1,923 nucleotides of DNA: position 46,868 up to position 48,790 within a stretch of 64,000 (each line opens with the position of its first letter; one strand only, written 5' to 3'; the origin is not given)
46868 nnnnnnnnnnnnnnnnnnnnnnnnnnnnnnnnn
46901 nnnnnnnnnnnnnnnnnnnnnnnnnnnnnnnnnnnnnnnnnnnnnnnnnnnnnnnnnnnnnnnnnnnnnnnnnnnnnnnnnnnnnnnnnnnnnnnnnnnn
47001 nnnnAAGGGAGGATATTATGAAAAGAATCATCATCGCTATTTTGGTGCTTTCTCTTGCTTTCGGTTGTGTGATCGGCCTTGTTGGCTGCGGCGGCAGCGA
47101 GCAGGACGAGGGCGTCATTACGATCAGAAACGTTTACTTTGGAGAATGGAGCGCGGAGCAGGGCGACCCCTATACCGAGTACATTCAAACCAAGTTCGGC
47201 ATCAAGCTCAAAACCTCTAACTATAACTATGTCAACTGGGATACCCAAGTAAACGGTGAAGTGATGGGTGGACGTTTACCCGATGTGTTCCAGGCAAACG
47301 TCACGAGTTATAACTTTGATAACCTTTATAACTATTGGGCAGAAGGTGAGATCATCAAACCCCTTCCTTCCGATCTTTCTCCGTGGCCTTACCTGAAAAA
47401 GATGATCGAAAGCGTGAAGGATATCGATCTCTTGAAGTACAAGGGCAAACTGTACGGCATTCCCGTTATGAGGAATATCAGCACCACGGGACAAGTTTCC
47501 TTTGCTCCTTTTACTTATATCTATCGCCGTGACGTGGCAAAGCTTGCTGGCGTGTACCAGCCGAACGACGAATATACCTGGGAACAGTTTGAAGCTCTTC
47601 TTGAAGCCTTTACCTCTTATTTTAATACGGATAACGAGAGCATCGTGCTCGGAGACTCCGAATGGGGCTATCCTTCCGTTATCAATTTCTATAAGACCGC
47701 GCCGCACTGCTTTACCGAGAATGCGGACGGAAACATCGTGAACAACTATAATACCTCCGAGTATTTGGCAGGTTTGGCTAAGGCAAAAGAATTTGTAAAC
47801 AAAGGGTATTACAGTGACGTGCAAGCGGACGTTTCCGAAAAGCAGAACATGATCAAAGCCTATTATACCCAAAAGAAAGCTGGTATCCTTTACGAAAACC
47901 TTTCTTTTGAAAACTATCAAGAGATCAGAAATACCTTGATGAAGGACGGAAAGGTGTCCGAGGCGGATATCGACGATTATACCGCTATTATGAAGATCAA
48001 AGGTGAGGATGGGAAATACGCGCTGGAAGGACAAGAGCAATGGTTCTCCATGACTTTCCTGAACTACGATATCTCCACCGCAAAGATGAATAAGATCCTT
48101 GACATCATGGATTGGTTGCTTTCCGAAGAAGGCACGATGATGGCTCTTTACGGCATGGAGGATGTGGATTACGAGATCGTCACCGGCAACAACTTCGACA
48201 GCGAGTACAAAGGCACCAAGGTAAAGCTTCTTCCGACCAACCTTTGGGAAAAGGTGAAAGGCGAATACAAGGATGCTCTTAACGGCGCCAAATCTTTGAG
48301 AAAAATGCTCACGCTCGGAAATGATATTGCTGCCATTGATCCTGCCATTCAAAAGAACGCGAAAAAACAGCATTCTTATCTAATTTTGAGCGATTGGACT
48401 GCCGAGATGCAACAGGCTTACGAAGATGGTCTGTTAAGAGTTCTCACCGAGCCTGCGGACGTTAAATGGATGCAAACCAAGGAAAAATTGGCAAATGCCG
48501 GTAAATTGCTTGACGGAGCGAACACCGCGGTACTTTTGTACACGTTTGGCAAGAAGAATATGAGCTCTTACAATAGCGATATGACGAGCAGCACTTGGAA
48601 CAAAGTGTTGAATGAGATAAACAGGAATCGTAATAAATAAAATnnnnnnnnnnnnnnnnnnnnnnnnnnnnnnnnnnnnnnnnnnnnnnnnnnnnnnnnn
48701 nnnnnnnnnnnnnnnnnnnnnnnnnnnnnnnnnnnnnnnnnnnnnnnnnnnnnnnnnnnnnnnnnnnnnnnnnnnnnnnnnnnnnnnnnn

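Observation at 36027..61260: A 25-kb one-directional, regulator-less glycan utilisation locus led by a giant lipoprotein and built on GH130 phosphorolysis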

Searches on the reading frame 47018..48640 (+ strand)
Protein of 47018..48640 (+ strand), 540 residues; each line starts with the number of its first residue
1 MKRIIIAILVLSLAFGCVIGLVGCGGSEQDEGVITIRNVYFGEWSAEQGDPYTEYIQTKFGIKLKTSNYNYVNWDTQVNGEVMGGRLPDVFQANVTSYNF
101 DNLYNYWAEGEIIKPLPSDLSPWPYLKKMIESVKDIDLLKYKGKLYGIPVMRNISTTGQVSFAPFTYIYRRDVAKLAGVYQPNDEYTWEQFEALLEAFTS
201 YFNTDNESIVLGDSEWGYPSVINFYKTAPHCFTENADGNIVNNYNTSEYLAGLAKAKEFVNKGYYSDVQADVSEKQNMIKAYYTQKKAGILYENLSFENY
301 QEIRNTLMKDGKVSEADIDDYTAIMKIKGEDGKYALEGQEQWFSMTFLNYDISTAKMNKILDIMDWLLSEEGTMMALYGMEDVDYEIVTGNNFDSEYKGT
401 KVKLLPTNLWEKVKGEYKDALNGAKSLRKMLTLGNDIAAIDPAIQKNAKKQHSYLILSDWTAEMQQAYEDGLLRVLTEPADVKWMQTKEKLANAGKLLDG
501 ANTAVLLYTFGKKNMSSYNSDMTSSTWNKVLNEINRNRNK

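Call 4: search_protein_families(library=pfam, proteins=[window:47018-48640:+], max_evalue=0.01)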
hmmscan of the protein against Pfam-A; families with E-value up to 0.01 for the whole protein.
window:47018-48640:+ (540 aa): 0 families

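Call 15: search_protein_families(library=ncbifam, proteins=[window:47018-48640:+], max_evalue=0.01)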
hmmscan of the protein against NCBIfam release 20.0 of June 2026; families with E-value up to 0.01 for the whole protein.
window:47018-48640:+ (540 aa): 0 families

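Call 16: search_solved_structures(query=window:47018-48640:+, max_evalue=0.1)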
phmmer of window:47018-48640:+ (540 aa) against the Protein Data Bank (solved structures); distinct sequences matched with E-value up to 0.1: 2.
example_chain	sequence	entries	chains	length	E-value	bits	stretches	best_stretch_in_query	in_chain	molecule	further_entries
5f7v_A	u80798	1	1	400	0.00033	23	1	52-215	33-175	Lmo0181 protein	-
4zs9_A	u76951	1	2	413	0.053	15.7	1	26-199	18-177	Sugar binding protein of ABC transporter system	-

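Call 100: search_protein_families(library=pfam, proteins=[window:47018-48640:+], max_evalue=1)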
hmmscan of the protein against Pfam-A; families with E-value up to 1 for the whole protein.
window:47018-48640:+ (540 aa): 0 families
